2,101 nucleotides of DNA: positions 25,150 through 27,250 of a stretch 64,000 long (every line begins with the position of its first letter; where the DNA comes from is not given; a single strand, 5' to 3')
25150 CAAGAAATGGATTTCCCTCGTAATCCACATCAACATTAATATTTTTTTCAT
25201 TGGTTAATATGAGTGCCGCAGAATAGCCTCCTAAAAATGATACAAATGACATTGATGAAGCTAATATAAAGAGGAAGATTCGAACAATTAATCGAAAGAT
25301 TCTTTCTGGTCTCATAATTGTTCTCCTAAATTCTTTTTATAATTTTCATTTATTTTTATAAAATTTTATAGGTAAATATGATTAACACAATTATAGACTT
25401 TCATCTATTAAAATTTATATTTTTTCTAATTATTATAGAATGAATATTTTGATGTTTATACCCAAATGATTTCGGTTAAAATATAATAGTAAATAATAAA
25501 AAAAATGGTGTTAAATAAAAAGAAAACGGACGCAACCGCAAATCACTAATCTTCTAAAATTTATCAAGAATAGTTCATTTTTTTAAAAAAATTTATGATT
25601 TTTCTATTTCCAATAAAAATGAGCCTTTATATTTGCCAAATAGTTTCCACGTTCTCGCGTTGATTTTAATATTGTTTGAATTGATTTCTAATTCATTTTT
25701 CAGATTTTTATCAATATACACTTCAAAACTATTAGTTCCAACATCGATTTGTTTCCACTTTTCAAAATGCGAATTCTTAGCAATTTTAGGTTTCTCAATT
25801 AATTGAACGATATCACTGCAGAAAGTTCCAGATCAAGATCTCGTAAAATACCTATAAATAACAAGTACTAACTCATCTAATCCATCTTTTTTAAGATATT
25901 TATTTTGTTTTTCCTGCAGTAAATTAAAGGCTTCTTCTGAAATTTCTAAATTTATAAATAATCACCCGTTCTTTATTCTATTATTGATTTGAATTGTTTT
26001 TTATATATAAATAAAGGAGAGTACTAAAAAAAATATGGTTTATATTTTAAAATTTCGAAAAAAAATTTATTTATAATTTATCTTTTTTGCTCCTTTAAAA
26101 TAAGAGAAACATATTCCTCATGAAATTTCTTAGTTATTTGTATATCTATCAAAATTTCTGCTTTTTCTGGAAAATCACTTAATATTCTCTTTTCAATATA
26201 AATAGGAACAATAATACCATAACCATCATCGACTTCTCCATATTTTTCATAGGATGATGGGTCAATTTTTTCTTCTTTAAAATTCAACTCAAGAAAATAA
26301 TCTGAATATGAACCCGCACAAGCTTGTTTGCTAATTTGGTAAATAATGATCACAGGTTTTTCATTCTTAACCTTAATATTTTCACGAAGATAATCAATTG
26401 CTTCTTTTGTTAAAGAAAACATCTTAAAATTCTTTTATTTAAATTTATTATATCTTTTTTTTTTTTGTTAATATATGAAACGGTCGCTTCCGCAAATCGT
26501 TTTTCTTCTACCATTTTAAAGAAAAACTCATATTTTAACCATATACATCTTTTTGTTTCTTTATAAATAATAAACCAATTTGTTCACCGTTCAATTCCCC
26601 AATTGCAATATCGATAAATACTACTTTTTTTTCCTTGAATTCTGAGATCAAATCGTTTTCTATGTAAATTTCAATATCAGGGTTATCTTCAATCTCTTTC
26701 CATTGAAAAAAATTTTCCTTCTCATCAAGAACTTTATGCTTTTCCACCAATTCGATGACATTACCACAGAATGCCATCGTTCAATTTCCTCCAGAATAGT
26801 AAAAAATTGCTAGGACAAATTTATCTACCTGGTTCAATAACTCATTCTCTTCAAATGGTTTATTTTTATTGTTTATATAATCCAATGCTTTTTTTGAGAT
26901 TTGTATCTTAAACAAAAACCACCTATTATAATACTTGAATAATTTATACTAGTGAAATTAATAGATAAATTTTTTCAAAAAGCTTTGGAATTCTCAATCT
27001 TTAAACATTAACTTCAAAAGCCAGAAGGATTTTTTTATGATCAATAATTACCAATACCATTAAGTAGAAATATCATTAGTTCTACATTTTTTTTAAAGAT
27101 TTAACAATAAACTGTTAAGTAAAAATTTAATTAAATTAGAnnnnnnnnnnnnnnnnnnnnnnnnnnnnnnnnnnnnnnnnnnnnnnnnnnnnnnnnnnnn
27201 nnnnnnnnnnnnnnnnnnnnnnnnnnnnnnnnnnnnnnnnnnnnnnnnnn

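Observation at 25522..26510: Conserved GC-rich hairpin element only in the 3' UTRs of the two TGA-containing paralogs (SECIS candidate)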

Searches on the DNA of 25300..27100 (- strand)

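Call 4: search_rna_families(source=window, start=25300, end=27100, threshold=evalue, max_evalue=10, show_alignments=4)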
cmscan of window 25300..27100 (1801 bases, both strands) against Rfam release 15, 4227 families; matches with E-value up to 10: 5.
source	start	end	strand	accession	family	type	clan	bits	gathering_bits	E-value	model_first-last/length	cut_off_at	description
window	26305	26397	-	RF01174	snoU43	Gene; snRNA; snoRNA; CD-box;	-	21.5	45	2.5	1-79/79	no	Small nucleolar RNA U43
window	26665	26736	-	RF00152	SNORD79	Gene; snRNA; snoRNA; CD-box;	CL00069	19.6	47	6.1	1-83/83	no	Small nucleolar RNA SNORD79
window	26976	27026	-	RF04001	mir-7918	Gene; miRNA;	-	18.7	80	1.1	1-58/58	no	mir-7918 microRNA precursor family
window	26200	26285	-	RF01422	snoR116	Gene; snRNA; snoRNA; CD-box;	-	17.7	47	4.4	1-86/86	no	small nucleolar RNA snoR116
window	26187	26208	+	RF00735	mir-367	Gene; miRNA;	-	16.1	54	5.3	24-45/68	no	mir-367 microRNA precursor family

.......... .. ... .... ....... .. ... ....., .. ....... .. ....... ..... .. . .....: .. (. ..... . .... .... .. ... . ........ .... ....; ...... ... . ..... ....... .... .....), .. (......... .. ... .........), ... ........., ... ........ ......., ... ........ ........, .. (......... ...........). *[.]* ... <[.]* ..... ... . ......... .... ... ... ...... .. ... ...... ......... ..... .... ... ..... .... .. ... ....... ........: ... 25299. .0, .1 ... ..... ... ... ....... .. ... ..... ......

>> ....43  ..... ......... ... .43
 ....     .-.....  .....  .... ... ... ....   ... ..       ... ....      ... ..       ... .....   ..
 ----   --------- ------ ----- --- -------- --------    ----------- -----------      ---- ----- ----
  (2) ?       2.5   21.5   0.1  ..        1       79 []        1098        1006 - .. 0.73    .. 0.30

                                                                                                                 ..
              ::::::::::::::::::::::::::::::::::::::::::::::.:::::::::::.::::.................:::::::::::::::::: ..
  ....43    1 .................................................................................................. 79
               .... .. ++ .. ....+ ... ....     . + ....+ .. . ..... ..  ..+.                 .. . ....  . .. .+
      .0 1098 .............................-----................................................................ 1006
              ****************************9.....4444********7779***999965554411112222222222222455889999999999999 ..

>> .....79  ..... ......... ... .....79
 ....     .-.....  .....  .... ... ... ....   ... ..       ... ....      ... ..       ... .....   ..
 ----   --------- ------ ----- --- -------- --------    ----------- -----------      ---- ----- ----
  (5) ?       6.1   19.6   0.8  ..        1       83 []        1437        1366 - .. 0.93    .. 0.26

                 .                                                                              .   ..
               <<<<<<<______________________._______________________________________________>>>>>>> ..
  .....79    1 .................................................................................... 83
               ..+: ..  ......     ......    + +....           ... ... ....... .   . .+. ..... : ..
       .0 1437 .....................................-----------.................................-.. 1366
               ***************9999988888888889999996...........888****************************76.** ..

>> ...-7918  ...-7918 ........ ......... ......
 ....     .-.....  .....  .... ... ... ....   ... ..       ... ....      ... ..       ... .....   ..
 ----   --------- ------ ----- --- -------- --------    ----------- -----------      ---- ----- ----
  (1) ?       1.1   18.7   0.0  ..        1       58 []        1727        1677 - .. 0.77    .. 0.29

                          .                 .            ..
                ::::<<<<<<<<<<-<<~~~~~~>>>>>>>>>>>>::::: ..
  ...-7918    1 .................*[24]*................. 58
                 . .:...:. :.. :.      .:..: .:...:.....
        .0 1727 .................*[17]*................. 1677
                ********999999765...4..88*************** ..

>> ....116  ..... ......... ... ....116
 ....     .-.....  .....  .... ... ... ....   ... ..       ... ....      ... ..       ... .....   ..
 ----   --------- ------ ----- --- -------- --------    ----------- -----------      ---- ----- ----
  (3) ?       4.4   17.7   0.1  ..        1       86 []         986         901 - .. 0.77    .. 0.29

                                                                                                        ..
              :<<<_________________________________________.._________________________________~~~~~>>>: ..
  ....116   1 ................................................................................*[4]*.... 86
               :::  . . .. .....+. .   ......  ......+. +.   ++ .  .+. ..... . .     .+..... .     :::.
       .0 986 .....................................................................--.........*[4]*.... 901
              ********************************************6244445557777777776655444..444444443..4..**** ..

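Call 62: build_rna_model(alignment_id=A4, structure=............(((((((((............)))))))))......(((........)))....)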
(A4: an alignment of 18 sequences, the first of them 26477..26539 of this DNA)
Model R1 built from alignment A4 (18 sequences, 66 columns); structure: as given.
model positions 64; base pairs 12; branch points 1; effective number of sequences 3.08; information 0.876 bits per position. Calibrated on 0.2 Mb of random sequence (short: E-values are rough).
structure used (alignment columns):
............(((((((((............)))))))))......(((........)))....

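Call 63: search_with_rna_model(model_id=R1, sources=[window, L015, L016, L017, L018, L020, L001, L011, L009, L008], max_evalue=10, show_alignments=0)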
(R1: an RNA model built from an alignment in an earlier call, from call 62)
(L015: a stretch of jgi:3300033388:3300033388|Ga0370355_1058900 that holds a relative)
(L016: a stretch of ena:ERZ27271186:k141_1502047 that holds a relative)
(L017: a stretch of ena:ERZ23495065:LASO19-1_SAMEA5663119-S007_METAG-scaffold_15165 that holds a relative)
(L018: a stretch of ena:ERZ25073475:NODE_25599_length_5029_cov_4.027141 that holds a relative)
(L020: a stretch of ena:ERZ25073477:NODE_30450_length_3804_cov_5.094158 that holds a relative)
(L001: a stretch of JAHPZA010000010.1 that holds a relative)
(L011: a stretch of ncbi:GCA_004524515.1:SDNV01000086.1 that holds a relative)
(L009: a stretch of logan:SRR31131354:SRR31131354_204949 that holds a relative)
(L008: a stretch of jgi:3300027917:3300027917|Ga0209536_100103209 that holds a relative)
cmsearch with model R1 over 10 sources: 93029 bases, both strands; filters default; matches with E-value up to 10: 26.
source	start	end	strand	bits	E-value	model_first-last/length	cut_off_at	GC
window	25523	25586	-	82.8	2.9e-17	1-64/64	no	0.28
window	26477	26539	-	81.8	5.1e-17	1-64/64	no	0.33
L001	3837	3900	+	81.8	5.1e-17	1-64/64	no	0.31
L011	2798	2861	+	81.1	7.3e-17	1-64/64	no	0.36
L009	2328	2391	+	80.5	1e-16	1-64/64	no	0.31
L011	3874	3937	+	79.6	1.7e-16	1-64/64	no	0.31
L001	2849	2913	+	76.8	7.8e-16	1-64/64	no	0.31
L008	1556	1618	+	72.1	1e-14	1-64/64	no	0.3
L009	1365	1427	+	70.8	2.1e-14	1-64/64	no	0.32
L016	1068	1126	+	20.5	0.018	1-64/64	no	0.42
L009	3146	3198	+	17.2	0.11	1-64/64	no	0.21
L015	1068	1129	+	14.3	0.53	1-64/64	no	0.4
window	36397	36422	-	14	0.62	15-40/64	no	0.08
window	22298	22348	+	13.9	0.67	1-64/64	no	0.29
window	54323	54381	-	13.7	0.76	1-64/64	no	0.22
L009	3522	3572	+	12.6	1.4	1-64/64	no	0.2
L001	3881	3923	-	11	3.3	1-64/64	no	0.3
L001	4660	4676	+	9.7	6.8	1-64/64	no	0.18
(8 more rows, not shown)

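Call 64: search_with_rna_model(model_id=R1, sources=[L015, L016, L017, L018, L020], max_evalue=10, filters=off, show_alignments=6)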
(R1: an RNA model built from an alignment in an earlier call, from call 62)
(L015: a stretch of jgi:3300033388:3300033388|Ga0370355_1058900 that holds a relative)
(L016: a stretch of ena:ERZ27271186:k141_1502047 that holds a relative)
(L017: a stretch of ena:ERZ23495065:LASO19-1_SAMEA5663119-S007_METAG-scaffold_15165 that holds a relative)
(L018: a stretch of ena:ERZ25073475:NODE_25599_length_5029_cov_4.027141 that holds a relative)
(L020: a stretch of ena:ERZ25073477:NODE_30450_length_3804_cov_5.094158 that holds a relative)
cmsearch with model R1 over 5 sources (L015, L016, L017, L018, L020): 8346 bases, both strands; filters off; matches with E-value up to 10: 30.
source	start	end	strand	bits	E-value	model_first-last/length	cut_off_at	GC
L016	1068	1126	+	20.5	0.0016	1-64/64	no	0.42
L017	1076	1139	+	18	0.0064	1-64/64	no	0.45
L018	1073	1131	+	15.4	0.027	1-64/64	no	0.34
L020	1073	1131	+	15.1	0.032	1-64/64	no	0.36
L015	1068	1129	+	14.3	0.047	1-64/64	no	0.4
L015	1105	1174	-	10.5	0.39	1-64/64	no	0.21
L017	1112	1171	-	9.1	0.83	1-64/64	no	0.25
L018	1361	1423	+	8.4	1.2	1-64/64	no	0.29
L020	1361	1423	+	8.4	1.2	1-64/64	no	0.29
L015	437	485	+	8.3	1.3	1-64/64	no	0.37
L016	1312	1348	-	8.2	1.3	1-64/64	no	0.16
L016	1175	1194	-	7.9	1.6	18-37/64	no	0.05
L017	3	23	+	6.7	3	17-38/64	no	0.33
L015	139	154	+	6.6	3.3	20-35/64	no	0.19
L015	1324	1371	-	6.4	3.6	1-64/64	no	0.27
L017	1256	1271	+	6.2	4.2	1-64/64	no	0.19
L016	1220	1288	-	6.1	4.3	1-64/64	no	0.3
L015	1324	1368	+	5.7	5.4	1-64/64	no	0.29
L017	141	201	+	5.5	6.1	1-64/64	no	0.34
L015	1508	1527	-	5.3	6.6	19-36/64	no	0.2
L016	1479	1527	+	5.3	6.7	1-64/64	no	0.22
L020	1314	1350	-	5.2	7.2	1-64/64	no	0.24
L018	1314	1350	-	5.1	7.3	1-64/64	no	0.27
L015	11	25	+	5.1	7.5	1-64/64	no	0.33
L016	155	198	+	4.8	8.5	1-64/64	no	0.25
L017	1288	1342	+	4.8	8.9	1-64/64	no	0.18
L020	1108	1181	-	4.7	9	1-64/64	no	0.24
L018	1446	1474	-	4.7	9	1-64/64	no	0.34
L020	1446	1474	-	4.7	9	1-64/64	no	0.34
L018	1166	1181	-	4.7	9.1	1-64/64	no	0.06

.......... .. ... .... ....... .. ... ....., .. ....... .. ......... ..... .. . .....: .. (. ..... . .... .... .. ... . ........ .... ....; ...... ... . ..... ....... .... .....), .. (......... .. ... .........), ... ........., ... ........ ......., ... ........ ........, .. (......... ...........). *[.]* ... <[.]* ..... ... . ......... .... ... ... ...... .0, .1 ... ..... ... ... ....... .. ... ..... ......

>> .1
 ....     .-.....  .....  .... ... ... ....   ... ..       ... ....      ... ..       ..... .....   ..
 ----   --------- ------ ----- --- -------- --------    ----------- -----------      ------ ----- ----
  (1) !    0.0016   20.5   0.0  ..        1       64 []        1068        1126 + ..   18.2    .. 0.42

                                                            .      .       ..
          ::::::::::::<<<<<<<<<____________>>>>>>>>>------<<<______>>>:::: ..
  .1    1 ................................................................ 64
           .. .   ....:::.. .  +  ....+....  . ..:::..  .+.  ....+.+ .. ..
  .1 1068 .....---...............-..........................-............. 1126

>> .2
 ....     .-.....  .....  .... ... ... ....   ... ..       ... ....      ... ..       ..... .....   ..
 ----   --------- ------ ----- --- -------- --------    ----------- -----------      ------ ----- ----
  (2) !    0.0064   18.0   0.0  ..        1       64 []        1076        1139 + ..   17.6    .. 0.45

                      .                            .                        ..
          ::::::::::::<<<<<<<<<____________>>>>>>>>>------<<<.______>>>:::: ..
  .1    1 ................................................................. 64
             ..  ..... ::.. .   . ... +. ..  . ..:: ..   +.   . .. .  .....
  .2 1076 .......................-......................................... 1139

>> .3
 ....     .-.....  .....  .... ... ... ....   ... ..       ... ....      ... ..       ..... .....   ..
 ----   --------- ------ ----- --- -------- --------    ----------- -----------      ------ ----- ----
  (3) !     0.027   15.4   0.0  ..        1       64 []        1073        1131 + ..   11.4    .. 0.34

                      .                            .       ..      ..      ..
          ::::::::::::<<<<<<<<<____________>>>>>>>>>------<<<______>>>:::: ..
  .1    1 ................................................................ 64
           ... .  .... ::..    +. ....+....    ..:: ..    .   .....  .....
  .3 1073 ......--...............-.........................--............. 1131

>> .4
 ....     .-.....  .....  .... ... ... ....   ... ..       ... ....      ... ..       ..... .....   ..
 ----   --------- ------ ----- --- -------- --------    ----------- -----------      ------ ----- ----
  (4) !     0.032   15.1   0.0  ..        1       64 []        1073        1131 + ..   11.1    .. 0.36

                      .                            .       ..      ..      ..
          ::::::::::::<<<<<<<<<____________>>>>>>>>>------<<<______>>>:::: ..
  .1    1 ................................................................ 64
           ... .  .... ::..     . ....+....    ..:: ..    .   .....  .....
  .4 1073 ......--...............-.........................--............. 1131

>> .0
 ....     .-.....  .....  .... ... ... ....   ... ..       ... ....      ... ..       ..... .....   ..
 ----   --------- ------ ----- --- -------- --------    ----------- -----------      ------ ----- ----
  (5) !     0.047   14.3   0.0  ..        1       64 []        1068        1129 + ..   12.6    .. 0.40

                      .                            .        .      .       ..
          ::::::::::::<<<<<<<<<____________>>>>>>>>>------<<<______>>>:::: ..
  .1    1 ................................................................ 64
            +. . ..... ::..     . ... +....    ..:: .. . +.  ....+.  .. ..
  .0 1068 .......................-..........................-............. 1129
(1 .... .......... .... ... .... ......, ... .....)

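Call 74: search_with_rna_model(model_id=R1, sources=[L001, L002, L003, L004, L006, L007, L008, L009, L010, L011, L012, L014, L015, L016, L017, L018, L020], max_evalue=0.3, filters=off, make_alignment=true)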
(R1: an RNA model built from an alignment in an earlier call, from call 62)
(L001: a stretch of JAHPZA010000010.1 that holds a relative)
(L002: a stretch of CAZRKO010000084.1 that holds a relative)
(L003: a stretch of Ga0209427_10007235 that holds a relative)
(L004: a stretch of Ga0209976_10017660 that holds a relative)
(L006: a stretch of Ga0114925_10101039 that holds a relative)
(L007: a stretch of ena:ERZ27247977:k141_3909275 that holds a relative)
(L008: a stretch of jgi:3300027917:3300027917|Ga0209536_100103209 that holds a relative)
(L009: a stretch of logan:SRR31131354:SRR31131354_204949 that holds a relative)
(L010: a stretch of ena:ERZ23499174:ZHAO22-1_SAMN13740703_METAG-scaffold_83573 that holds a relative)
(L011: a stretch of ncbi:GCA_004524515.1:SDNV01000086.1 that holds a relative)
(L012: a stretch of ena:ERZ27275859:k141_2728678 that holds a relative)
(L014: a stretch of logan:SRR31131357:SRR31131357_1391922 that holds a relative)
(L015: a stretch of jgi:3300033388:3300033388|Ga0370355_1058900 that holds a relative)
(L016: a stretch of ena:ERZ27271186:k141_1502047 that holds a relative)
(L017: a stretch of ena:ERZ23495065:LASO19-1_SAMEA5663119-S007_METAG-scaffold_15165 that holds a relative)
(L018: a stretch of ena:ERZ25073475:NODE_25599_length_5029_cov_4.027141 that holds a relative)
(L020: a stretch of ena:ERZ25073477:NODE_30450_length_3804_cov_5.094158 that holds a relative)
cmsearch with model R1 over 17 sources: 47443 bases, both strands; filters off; matches with E-value up to 0.3: 26.
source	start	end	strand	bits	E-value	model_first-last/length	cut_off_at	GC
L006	422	484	+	83.5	1e-17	1-64/64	no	0.32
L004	1456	1519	+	83.4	1e-17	1-64/64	no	0.3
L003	1667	1730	+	82.8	1.5e-17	1-64/64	no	0.28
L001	3837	3900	+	81.8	2.6e-17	1-64/64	no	0.31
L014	473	536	+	81.5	3e-17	1-64/64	no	0.34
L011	2798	2861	+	81.1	3.7e-17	1-64/64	no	0.36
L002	2850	2912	+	81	3.9e-17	1-64/64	no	0.35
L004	405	467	+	81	3.9e-17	1-64/64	no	0.35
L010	828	891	+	80.9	4.1e-17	1-64/64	no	0.3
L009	2328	2391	+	80.5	5.2e-17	1-64/64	no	0.31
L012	1001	1064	+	80.4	5.4e-17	1-64/64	no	0.33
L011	3874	3937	+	79.6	8.7e-17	1-64/64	no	0.31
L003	691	753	+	77.6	2.5e-16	1-64/64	no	0.33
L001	2849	2913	+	76.8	4e-16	1-64/64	no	0.31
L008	1556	1618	+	72.1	5.2e-15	1-64/64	no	0.3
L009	1365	1427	+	70.8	1.1e-14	1-64/64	no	0.32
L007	603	667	+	63.7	5.1e-13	1-64/64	no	0.34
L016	1068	1126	+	20.5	0.0094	1-64/64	no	0.42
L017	1076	1139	+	18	0.037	1-64/64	no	0.45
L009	3146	3198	+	17.2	0.056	1-64/64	no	0.21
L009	1758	1813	+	15.4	0.15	1-64/64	no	0.16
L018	1073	1131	+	15.4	0.15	1-64/64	no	0.34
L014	485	514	-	15.4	0.15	13-42/64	no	0.17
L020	1073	1131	+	15.1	0.18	1-64/64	no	0.36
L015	1068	1129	+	14.3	0.27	1-64/64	no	0.4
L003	1679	1708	-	14.3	0.27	13-42/64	no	0.2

Alignment A6: 26 matches aligned to the model, 73 columns, each read 5' to 3' on its own strand. Consensus structure (alignment columns), stored with it:
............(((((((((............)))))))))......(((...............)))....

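Call 77: build_rna_model(alignment_id=A7, structure=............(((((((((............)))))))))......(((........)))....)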
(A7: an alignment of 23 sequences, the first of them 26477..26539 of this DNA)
Model R2 built from alignment A7 (23 sequences, 66 columns); structure: as given.
model positions 63; base pairs 12; branch points 1; effective number of sequences 6.49; information 0.888 bits per position. Calibrated on 0.2 Mb of random sequence (short: E-values are rough).
structure used (alignment columns):
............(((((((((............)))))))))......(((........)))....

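Call 78: search_with_rna_model(model_id=R2, source=window, max_evalue=10, filters=off)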
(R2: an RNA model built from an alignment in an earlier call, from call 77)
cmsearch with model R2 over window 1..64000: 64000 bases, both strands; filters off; matches with E-value up to 10: 29.
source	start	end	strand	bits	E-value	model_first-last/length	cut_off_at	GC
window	26477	26539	-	79.9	5.4e-17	1-63/63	no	0.33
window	25523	25586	-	78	1.6e-16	1-63/63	no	0.28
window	10818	10888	+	12.5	1.1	1-63/63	no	0.25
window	54323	54381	-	12.3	1.2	1-63/63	no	0.22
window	31740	31774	+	12.2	1.2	1-63/63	no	0.23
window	4546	4608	+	11.8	1.6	1-63/63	no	0.25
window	15978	16005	+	11.5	1.9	1-63/63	no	0.21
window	10781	10838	-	11.3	2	1-63/63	no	0.26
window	3989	4041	-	10.7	2.9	1-63/63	no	0.25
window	36397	36422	-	10.5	3.2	15-39/63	no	0.08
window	36265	36327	+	10.5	3.3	1-63/63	no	0.3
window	47975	48002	-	10.4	3.4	14-40/63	no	0.14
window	23425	23470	+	10.1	4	1-63/63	no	0.28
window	22298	22343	+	10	4.3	1-63/63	no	0.28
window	44685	44717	+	10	4.3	1-63/63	no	0.21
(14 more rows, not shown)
